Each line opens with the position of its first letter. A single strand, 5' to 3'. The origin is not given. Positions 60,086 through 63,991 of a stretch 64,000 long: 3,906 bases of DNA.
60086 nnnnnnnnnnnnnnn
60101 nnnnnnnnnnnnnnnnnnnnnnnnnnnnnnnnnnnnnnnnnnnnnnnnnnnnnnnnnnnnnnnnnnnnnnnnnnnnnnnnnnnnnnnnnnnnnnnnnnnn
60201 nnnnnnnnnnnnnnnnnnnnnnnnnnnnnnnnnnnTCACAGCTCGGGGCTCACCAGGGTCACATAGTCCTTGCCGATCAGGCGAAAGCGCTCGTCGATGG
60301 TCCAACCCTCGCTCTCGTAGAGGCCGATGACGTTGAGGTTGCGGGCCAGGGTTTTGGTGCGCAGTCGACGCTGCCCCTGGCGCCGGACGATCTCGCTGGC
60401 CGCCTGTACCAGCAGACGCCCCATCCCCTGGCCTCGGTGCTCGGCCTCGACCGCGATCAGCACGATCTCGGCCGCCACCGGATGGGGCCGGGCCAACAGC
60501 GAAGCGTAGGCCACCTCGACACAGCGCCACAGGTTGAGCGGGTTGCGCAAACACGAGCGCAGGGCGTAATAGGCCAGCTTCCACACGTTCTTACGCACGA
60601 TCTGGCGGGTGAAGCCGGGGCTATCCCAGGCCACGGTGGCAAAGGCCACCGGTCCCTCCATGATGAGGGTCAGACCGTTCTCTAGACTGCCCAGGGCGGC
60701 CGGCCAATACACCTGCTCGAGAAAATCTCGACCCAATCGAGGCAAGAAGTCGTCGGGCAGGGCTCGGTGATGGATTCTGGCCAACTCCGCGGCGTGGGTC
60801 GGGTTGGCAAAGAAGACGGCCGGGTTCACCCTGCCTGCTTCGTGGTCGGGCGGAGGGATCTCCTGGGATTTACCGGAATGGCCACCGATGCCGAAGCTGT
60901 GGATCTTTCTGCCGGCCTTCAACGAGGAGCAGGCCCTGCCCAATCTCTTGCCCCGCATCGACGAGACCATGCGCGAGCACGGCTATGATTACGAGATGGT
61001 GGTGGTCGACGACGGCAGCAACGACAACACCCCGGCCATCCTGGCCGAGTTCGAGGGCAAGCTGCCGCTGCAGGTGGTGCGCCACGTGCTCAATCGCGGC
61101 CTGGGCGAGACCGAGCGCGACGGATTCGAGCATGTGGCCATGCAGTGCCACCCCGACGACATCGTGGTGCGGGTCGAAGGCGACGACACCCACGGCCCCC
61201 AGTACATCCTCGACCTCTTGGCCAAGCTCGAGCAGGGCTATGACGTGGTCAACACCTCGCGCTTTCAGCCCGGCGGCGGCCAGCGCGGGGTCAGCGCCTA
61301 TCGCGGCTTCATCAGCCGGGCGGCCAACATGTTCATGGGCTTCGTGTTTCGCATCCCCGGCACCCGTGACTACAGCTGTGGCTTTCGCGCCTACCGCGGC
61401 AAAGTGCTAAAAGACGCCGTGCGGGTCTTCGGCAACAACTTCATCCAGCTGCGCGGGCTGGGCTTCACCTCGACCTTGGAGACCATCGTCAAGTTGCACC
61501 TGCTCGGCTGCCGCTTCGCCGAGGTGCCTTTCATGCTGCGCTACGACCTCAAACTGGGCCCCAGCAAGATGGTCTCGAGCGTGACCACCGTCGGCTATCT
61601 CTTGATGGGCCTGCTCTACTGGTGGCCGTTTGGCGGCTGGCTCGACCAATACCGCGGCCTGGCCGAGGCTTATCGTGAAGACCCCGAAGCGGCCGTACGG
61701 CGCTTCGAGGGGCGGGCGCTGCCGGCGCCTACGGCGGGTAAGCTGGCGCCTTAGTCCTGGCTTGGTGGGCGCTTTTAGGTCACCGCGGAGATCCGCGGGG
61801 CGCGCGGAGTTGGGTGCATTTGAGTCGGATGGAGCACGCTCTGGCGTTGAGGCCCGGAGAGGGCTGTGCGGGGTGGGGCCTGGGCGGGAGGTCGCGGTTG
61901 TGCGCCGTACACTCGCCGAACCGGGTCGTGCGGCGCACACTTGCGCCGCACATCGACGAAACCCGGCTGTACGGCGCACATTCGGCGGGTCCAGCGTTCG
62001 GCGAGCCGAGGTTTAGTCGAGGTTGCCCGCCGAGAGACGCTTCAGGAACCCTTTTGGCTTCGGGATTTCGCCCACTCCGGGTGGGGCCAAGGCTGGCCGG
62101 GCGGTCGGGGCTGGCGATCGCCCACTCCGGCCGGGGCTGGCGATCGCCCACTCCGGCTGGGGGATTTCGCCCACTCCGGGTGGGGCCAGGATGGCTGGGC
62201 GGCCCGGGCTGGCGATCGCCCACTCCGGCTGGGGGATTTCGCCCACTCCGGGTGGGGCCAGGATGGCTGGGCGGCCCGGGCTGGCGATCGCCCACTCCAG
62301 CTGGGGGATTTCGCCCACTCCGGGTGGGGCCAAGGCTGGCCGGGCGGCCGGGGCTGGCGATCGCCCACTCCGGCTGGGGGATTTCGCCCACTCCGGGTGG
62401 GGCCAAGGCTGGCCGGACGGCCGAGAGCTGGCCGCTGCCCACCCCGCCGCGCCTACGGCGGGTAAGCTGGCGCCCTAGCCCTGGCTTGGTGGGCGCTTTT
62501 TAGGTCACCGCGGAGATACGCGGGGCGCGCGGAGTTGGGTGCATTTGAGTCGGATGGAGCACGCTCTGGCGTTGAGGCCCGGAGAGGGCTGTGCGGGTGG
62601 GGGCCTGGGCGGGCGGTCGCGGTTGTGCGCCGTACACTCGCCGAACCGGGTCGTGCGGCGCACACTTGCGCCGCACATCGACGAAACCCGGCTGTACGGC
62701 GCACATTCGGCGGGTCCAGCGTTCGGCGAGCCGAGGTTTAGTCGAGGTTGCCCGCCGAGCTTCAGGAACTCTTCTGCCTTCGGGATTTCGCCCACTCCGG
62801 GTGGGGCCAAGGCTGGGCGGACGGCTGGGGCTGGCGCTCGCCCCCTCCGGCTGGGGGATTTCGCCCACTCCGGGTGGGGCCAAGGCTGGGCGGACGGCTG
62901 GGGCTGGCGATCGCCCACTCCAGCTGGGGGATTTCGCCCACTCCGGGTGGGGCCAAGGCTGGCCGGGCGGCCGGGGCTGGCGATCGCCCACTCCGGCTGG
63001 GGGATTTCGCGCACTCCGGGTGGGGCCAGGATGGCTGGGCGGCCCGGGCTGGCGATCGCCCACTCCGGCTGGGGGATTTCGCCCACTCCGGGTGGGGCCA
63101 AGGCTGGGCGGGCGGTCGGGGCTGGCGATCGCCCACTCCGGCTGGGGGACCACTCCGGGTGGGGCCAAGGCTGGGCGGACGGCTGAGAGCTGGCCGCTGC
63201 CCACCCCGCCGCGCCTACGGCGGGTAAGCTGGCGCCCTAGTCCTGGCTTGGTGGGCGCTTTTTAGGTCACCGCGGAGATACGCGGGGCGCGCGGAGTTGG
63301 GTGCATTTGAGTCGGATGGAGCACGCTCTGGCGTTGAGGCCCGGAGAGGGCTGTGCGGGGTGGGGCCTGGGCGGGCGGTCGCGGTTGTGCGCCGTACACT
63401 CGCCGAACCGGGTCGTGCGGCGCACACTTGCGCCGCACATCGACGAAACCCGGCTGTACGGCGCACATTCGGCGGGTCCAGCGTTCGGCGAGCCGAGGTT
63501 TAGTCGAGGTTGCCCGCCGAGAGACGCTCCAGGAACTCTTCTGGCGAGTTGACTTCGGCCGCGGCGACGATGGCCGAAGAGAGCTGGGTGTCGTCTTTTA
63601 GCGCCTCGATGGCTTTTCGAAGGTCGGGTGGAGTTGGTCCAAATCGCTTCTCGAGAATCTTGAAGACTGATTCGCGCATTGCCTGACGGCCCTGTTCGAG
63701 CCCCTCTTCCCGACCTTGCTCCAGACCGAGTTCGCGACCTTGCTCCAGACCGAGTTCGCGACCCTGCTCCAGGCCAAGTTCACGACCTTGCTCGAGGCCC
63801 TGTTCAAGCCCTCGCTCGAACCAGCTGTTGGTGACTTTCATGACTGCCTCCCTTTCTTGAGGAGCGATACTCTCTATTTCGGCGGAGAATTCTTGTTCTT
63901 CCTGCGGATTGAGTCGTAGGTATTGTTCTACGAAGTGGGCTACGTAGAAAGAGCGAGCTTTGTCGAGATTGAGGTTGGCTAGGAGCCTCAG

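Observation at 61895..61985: Nested inverted repeats built from a 13-bp motif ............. (x4 per copy, in three copies)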

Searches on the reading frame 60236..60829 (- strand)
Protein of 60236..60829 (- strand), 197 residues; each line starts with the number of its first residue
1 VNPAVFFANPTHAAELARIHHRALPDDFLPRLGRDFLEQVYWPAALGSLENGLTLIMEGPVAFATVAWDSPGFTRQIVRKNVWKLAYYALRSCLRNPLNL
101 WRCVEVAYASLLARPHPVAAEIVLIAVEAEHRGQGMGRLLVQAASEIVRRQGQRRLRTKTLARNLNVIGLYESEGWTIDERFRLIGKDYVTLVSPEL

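Call 21: search_protein_families(library=pfam, proteins=[window:60236-60829:-], max_evalue=0.01)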
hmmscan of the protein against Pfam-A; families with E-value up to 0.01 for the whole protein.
window:60236-60829:- (197 aa): 6 families
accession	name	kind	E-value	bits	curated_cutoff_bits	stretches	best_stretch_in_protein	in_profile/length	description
PF00583.31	Acetyltransf_1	-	3.4e-10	40.7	20.7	1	106-174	45-114/116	Acetyltransferase (GNAT) family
PF13508.13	Acetyltransf_7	-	1.7e-08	35.2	27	1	106-177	15-83/84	Acetyltransferase (GNAT) domain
PF08445.16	FR47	-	1.7e-05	25.2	22.1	1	118-178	20-79/86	FR47-like protein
PF13673.13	Acetyltransf_10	-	0.00024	21.5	23.6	1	121-177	53-108/128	Acetyltransferase (GNAT) domain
PF14542.12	Acetyltransf_CG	-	0.0027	18.2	30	1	123-153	28-58/80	GCN5-related N-acetyl-transferase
PF13420.13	Acetyltransf_4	-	0.0089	16.5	24.3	0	128-187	85-145/155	Acetyltransferase (GNAT) domain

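Call 69: find_encoding_contigs(protein=window:60236-60829:-, flank=4000, max_places=10)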
Protein window:60236-60829:- (197 aa): 3 contigs read that carry it; 1 place shown.
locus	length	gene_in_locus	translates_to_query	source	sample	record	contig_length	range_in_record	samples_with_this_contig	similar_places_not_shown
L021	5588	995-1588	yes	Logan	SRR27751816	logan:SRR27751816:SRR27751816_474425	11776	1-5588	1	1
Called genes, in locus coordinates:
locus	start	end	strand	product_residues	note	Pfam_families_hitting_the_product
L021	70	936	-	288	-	PF00535:Glycos_transf_2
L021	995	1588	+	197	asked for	PF13508:Acetyltransf_7, PF00583:Acetyltransf_1, PF08445:FR47 (faint)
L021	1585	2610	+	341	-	PF02350:Epimerase_2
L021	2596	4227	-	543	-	PF22694:CtpB_N-like (faint), PF00595:PDZ, PF13180:PDZ_2 (weak), PF17820:PDZ_6, PF03572:Peptidase_S41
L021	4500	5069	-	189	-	PF02482:Ribosomal_S30AE, PF16321:Ribosom_S30AE_C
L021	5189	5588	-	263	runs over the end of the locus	PF01464:SLT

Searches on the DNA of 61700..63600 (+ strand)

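Call 7: search_rna_families(source=window, start=61700, end=62100, threshold=evalue, max_evalue=10)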
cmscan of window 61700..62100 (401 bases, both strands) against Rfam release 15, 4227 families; matches with E-value up to 10: 3.
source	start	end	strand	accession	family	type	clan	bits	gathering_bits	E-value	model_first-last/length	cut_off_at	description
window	61892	61988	-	RF03465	MIR9666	Gene; miRNA;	-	21.8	88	0.037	1-98/98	no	MIR9666 microRNA precursor family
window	61707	61779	-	RF01782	ASpks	Gene; antisense;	-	17.5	52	0.75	1-75/75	no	ASpks TB sRNA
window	61898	61981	+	RF01902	MIR439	Gene; miRNA;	-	14.1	90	9.9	1-93/93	no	MIR439 microRNA precursor family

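Call 39: search_dna_similar(query=window:61755-62130:+, collection=plasmids, mode=distant, max_evalue=0.01)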
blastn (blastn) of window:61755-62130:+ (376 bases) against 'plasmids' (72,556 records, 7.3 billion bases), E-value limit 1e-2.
No match.

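Call 40: search_dna_similar(query=window:61755-62130:+, collection=phages, mode=distant, max_evalue=0.01)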
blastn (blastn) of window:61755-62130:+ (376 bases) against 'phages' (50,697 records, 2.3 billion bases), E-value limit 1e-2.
No match.

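Call 55: search_rna_families(source=window, start=62000, end=63600, threshold=evalue, max_evalue=1)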
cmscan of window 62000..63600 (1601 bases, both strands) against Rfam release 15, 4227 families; matches with E-value up to 1: 1.
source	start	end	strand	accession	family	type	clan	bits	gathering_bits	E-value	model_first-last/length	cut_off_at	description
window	62617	62713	-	RF03465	MIR9666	Gene; miRNA;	-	21.8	88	0.15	1-98/98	no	MIR9666 microRNA precursor family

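Call 61: build_rna_model(alignment_id=A3, structure=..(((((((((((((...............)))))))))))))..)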
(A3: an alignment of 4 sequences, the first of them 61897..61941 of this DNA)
Model R1 built from alignment A3 (4 sequences, 45 columns); structure: as given.
model positions 45; base pairs 13; branch points 0; effective number of sequences 4; information 0.845 bits per position. Calibrated on 0.2 Mb of random sequence (short: E-values are rough).
structure used (alignment columns):
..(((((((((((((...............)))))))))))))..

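Call 62: search_with_rna_model(model_id=R1, source=window, filters=off, max_evalue=10)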
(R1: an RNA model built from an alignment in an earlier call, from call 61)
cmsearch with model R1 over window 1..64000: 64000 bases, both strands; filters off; matches with E-value up to 10: 34.
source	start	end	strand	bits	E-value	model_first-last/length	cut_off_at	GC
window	61938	61982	-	51.4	2.3e-12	1-45/45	no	0.62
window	62663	62707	-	51.4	2.3e-12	1-45/45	no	0.62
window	63425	63469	-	51.4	2.3e-12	1-45/45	no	0.62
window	61938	61982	+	50.6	3.8e-12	1-45/45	no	0.62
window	62663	62707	+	50.6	3.8e-12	1-45/45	no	0.62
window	63425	63469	+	50.6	3.8e-12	1-45/45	no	0.62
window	61901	61937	-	35.7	6.9e-08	5-41/45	no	0.73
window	62626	62662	-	35.7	6.9e-08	5-41/45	no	0.73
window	63388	63424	-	35.7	6.9e-08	5-41/45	no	0.73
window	61901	61937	+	35.2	9.5e-08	5-41/45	no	0.73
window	62626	62662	+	35.2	9.5e-08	5-41/45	no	0.73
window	63388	63424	+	35.2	9.5e-08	5-41/45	no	0.73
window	5025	5056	+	22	0.00056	1-45/45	no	0.72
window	5025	5056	-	22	0.00057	1-45/45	no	0.72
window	57347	57376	-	9.4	2.3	1-45/45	no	0.67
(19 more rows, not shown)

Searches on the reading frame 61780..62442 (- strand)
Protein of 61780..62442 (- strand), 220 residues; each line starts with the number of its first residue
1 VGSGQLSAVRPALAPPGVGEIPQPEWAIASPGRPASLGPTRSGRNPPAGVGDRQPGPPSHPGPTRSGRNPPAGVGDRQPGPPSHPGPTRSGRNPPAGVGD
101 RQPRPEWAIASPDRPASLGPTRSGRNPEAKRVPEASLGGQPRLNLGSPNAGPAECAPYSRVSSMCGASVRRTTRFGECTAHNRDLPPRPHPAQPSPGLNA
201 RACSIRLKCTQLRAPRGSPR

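Call 48: list_cluster_members(proteins=[window:61780-62442:-, window:61814-62503:+, window:62500-63204:-, window:62539-63186:+, window:62591-63265:+, window:61866-62465:+, window:61775-61981:-, window:62505-63101:-, window:61407-61979:-, window:61630-62016:+])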
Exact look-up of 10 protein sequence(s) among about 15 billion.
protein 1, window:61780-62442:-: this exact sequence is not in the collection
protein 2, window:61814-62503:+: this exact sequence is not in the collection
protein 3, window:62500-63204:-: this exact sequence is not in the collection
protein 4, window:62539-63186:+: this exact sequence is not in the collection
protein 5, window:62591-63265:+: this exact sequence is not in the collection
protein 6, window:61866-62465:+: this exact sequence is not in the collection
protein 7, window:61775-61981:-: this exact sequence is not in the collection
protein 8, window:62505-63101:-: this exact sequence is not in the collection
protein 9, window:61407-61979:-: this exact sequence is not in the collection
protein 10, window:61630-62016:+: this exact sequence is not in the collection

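Call 56: search_protein_representatives(protein=window:61780-62442:-)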
Query: 220 residues. Proteins with E-value up to 0.001 (for the whole library): 2; up to 1e-10: 0; up to 1e-30: 0. The best 2 are listed.
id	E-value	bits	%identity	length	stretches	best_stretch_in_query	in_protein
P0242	4.5e-08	49.6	38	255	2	31-101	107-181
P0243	7.6e-05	39.0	39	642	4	42-130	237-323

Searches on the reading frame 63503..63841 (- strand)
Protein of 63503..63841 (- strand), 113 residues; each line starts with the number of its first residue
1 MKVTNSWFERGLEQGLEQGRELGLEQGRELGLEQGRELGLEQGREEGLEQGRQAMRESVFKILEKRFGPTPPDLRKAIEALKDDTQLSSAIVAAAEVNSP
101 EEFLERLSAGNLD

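Call 34: find_encoding_contigs(protein=window:63503-63841:-, flank=10000, max_places=10)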
Protein seq(113 aa) (113 aa): no gene with exactly this product is on record in the collection.
